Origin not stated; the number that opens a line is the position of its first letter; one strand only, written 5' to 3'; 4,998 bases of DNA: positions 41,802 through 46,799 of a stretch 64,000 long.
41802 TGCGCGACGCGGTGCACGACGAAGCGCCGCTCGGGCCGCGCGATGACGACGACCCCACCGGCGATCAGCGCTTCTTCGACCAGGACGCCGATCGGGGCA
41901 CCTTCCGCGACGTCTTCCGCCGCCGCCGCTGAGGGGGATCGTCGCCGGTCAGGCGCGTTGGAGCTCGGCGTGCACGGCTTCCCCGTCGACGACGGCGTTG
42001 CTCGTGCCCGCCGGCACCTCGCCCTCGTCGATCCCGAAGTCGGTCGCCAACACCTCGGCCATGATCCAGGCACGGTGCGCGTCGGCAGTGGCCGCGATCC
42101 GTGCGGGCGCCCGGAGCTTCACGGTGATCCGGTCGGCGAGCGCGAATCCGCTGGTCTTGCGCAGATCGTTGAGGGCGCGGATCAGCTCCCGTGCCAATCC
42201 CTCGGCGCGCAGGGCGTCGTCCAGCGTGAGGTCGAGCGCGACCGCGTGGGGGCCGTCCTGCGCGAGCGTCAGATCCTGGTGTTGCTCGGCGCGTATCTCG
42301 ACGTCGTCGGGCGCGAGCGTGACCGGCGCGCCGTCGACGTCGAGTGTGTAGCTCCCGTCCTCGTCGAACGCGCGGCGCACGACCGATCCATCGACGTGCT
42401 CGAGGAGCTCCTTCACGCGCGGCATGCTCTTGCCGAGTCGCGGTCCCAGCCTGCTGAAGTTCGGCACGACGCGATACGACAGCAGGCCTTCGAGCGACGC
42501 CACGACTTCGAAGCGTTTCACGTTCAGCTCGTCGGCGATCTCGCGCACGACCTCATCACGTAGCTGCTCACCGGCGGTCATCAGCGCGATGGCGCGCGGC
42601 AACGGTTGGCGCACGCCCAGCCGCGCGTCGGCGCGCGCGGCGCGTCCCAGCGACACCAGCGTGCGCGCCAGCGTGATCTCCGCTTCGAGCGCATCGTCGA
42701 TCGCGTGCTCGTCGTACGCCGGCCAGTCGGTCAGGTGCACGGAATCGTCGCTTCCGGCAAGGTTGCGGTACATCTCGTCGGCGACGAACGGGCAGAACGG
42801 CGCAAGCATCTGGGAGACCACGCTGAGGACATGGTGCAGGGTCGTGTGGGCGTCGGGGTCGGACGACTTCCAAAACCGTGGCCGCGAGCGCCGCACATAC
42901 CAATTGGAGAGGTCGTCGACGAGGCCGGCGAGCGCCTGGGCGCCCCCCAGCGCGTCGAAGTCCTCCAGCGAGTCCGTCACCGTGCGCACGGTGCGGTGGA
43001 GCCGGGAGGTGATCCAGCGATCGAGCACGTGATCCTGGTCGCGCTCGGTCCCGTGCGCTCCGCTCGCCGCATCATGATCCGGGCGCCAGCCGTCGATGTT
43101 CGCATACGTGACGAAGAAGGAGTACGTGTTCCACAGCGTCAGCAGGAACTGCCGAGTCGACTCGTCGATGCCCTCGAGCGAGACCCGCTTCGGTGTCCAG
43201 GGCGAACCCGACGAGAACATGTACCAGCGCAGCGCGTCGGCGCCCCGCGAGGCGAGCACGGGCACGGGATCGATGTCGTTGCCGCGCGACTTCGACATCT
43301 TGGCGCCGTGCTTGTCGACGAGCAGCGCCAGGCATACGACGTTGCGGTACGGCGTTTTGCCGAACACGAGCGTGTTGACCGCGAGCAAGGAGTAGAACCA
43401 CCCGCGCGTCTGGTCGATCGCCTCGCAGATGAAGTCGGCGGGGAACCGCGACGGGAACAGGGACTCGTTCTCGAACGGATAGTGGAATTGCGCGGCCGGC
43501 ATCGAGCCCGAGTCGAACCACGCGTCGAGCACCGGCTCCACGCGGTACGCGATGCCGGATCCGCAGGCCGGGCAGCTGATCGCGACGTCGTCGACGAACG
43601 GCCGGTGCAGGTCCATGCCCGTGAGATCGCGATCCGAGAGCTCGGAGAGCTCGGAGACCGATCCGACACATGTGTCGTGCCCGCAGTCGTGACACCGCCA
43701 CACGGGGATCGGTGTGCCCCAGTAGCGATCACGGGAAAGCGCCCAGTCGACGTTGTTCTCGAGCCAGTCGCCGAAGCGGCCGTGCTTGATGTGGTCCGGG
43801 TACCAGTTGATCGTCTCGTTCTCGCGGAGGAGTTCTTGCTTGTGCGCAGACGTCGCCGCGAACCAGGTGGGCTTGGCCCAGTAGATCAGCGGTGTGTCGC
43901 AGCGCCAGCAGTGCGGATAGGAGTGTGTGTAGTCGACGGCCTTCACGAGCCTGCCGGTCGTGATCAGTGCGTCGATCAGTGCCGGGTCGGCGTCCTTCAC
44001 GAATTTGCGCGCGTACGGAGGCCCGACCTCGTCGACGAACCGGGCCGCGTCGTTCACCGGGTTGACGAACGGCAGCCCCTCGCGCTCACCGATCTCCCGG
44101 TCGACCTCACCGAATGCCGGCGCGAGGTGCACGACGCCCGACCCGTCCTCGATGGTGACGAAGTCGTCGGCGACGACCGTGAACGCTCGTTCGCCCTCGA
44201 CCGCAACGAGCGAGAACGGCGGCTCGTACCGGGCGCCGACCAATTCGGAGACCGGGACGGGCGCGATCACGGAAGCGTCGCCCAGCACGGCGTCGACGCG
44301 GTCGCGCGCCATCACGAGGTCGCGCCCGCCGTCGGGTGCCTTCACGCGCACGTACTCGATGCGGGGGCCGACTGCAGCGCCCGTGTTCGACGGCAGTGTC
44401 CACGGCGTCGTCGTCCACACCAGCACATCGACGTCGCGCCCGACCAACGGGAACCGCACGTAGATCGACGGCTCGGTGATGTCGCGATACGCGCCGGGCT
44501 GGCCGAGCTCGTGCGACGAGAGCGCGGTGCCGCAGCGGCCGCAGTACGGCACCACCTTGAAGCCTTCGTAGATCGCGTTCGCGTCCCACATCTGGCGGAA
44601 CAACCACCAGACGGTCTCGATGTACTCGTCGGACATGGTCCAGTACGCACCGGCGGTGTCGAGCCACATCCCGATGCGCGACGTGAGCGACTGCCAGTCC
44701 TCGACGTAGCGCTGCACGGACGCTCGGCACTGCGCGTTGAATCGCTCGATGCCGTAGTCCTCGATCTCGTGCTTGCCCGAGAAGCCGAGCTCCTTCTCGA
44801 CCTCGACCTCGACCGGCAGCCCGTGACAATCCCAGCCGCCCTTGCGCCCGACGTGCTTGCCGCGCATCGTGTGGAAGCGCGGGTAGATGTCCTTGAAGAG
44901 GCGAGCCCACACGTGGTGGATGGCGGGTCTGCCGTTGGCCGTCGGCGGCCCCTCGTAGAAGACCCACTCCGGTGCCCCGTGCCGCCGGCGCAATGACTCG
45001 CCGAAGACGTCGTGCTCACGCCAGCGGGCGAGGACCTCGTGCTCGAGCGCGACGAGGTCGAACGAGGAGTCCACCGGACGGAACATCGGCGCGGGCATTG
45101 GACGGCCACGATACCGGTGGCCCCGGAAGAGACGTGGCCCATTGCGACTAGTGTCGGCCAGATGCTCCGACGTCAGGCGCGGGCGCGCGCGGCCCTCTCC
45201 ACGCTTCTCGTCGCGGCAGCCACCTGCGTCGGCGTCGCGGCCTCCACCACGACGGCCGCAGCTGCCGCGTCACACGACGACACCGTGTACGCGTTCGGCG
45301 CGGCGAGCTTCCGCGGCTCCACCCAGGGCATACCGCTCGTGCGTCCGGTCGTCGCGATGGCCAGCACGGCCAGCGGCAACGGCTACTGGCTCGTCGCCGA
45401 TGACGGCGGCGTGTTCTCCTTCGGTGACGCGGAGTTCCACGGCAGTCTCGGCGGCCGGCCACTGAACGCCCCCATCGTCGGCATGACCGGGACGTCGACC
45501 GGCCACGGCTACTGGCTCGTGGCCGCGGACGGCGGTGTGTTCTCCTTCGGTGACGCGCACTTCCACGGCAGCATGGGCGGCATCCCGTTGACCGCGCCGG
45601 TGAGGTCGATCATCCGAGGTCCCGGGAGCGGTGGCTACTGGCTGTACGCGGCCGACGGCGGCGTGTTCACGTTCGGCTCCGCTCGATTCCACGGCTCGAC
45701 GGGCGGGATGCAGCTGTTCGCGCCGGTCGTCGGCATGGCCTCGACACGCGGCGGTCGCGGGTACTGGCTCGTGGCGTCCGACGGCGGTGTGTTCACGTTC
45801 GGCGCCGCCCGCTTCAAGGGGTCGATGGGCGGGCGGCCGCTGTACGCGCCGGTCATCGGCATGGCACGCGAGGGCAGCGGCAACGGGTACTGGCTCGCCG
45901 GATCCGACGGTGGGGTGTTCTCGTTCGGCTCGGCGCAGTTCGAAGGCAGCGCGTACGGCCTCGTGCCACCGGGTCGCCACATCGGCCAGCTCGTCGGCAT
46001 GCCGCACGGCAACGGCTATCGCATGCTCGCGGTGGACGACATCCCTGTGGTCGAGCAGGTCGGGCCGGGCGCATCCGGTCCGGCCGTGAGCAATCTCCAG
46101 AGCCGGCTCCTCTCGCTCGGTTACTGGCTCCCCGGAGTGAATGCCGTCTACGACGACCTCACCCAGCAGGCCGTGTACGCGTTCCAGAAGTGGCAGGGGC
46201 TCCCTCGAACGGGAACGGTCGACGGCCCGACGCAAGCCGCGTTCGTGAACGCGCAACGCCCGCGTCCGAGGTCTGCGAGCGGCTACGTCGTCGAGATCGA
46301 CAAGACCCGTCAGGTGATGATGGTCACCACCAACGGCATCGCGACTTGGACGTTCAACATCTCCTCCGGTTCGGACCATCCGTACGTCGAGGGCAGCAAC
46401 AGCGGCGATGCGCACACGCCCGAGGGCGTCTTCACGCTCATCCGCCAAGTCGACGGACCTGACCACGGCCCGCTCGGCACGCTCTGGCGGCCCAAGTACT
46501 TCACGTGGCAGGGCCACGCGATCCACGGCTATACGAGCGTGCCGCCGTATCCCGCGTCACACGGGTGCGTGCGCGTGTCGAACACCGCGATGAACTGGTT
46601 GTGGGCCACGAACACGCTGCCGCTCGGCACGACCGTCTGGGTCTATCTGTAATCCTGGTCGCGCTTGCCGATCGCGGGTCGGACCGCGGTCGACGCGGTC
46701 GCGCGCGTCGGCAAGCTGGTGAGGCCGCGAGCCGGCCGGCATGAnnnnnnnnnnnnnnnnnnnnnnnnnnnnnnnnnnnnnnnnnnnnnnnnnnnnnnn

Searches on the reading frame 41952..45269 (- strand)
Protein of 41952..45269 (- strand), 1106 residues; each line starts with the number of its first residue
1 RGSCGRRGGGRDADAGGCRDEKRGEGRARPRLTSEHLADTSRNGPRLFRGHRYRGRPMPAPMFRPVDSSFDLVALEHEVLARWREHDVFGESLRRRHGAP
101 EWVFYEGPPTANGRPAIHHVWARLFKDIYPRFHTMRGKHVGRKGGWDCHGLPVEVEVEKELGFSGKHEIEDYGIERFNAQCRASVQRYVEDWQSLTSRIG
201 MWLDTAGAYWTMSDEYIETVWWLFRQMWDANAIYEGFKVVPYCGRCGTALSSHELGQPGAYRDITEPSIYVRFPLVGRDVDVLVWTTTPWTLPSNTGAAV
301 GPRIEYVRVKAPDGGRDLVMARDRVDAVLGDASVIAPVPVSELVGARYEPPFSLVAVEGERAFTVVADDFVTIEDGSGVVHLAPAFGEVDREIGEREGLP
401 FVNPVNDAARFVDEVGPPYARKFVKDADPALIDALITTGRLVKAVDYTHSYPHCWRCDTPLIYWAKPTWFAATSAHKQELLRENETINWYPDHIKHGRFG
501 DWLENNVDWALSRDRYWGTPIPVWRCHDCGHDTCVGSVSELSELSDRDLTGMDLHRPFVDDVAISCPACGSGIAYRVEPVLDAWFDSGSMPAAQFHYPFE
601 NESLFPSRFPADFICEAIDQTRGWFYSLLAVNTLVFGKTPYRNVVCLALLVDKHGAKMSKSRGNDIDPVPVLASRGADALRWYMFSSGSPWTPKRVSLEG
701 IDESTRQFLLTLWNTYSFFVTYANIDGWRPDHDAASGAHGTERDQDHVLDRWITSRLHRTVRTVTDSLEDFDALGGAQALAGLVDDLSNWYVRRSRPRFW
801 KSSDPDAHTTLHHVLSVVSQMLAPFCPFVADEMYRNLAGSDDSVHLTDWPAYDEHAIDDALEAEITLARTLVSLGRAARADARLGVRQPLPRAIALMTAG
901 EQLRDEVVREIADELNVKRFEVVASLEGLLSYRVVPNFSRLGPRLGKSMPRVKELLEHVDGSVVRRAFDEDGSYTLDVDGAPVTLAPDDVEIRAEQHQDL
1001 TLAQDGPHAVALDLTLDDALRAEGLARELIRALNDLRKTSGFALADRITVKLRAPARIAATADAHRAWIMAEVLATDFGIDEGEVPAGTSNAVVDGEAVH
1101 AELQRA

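Call 32: search_protein_families(library=pfam, proteins=[window:41952-45269:-], max_evalue=0.00001)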
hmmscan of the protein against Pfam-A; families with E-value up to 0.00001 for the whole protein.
window:41952-45269:- (1106 aa): 4 families
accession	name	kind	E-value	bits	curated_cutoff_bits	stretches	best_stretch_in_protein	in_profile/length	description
PF00133.28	tRNA-synt_1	-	1.5e-115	386.7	22.7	1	79-687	2-405/414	tRNA synthetases class I (I, L, M and V)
PF19302.4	DUF5915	-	9.9e-42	143.1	27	1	911-1103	4-192/195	Domain of unknown function (DUF5915)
PF08264.19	Anticodon_1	-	5.7e-31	107.8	25.1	1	750-891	1-145/148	Anticodon-binding domain of tRNA ligase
PF09334.17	tRNA-synt_1g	-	4.1e-12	46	20.1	0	111-170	10-68/391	tRNA synthetases class I (M)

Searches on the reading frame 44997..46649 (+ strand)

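Call 32: search_protein_families(library=pfam, proteins=[window:44997-46649:+], max_evalue=0.00001)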
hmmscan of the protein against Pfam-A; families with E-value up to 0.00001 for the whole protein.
window:44997-46649:+ (551 aa): 2 families
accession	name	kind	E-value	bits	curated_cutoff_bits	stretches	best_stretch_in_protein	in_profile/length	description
PF03734.19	YkuD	-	1.2e-17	65.3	23.4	1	430-549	2-146/146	L,D-transpeptidase catalytic domain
PF01471.23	PG_binding_1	-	2.1e-12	47.5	23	1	360-415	1-56/57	Putative peptidoglycan binding domain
